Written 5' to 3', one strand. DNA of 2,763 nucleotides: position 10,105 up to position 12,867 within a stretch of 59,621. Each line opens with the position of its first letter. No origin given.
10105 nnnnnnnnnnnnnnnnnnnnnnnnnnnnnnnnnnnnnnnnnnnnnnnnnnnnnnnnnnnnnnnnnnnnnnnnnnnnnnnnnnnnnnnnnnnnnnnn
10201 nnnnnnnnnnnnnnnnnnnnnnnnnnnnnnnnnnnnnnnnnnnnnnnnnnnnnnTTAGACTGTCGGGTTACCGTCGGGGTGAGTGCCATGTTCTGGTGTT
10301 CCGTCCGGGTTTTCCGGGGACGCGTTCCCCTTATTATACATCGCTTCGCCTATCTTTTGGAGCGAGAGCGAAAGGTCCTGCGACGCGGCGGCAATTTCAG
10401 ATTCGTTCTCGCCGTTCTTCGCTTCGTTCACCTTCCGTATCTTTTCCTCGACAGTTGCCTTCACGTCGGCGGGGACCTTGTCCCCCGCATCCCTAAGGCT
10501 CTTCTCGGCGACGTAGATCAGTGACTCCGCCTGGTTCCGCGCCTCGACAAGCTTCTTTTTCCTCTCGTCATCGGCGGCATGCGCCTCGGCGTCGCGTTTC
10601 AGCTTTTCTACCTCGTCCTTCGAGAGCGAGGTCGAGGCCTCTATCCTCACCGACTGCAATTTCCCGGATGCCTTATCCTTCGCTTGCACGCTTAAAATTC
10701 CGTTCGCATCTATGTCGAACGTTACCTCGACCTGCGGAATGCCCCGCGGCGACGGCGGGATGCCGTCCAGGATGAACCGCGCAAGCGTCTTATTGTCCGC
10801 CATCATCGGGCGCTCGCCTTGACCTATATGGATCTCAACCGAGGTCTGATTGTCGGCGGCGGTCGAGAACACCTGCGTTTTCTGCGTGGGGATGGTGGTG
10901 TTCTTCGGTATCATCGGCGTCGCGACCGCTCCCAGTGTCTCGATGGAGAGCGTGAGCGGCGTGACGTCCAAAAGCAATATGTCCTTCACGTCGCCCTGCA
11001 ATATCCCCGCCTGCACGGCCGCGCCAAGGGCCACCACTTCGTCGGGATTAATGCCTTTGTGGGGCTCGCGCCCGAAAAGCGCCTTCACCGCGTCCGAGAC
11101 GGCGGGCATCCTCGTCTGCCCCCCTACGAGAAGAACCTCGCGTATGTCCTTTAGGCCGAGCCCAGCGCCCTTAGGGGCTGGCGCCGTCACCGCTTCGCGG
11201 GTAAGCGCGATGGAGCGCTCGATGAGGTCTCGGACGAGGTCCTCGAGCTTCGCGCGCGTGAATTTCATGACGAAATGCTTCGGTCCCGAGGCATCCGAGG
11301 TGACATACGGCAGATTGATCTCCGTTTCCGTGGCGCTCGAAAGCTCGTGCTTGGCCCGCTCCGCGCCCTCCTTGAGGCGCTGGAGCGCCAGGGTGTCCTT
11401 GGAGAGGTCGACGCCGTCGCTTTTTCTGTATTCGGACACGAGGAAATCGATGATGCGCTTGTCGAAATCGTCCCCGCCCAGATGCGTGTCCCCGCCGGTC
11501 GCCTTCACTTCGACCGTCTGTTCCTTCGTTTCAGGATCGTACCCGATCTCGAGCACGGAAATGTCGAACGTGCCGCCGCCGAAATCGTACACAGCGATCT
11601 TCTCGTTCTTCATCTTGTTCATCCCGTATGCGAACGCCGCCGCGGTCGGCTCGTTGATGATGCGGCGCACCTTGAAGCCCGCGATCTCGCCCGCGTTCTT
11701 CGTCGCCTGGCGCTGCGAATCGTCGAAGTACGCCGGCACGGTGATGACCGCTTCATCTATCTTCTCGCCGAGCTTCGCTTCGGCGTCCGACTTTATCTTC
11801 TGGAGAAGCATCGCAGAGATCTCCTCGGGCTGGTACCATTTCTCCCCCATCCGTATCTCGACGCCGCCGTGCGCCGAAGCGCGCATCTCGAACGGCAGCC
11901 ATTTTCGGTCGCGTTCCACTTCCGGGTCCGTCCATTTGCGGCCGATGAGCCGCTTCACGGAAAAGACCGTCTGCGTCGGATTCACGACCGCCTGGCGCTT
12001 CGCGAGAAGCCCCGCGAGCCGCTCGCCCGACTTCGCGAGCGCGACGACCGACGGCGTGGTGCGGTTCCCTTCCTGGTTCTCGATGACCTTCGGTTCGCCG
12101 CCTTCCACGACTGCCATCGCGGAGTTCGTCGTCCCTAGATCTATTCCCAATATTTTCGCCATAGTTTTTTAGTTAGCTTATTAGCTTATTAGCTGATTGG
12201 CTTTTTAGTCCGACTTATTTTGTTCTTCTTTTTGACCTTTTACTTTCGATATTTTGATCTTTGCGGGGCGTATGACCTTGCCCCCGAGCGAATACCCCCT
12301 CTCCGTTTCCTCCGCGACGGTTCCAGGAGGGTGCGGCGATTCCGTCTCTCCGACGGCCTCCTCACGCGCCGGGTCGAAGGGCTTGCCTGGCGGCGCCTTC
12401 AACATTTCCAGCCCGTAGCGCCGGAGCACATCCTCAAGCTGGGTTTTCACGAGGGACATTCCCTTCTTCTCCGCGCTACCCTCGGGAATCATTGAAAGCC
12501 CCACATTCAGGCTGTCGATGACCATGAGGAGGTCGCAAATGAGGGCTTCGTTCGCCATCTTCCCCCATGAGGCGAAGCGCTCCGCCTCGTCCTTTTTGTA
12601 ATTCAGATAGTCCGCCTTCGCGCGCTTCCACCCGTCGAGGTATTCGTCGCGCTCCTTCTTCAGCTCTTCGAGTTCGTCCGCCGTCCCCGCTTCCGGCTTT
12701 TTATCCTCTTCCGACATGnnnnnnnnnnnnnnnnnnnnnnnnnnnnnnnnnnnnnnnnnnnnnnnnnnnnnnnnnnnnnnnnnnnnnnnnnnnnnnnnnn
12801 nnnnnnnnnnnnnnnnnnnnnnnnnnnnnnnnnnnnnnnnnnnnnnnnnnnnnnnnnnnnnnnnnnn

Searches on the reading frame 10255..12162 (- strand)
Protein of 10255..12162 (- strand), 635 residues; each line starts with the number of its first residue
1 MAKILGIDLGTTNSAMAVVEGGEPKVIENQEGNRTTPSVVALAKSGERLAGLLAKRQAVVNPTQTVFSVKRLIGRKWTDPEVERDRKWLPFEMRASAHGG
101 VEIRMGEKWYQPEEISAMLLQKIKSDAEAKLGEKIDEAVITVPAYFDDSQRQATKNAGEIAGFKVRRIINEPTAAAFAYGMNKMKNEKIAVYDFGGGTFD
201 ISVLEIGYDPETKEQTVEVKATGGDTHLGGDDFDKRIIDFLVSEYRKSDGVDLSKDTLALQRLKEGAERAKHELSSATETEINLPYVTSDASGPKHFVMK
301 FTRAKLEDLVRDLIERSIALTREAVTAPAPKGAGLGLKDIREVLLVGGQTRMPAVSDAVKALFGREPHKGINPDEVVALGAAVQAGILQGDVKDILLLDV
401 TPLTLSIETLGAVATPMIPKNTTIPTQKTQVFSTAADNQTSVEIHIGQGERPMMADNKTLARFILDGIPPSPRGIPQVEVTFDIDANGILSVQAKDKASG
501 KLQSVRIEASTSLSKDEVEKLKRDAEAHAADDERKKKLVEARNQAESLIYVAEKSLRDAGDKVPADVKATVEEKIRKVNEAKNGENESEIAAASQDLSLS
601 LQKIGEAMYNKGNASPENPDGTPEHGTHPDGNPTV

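Call 80: search_protein_families(library=pfam, proteins=[window:10255-12162:-], max_evalue=0.00001)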
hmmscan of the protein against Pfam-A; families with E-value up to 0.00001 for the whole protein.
window:10255-12162:- (635 aa): 2 families
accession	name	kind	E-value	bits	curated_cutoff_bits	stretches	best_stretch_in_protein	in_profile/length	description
PF00012.26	HSP70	-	4.9e-236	785.1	20.6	1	4-609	1-598/599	Hsp70 protein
PF06723.19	MreB_Mbl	-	1.4e-11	44.3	27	1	116-381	74-315/327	MreB/Mbl protein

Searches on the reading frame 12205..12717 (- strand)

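Call 80: search_protein_families(library=pfam, proteins=[window:12205-12717:-], max_evalue=0.00001)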
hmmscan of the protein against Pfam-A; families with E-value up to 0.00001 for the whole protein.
window:12205-12717:- (170 aa): 1 family
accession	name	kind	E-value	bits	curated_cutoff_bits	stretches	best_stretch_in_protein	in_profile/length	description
PF01025.24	GrpE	-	4.2e-32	111.5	25.8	1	4-158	8-165/165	GrpE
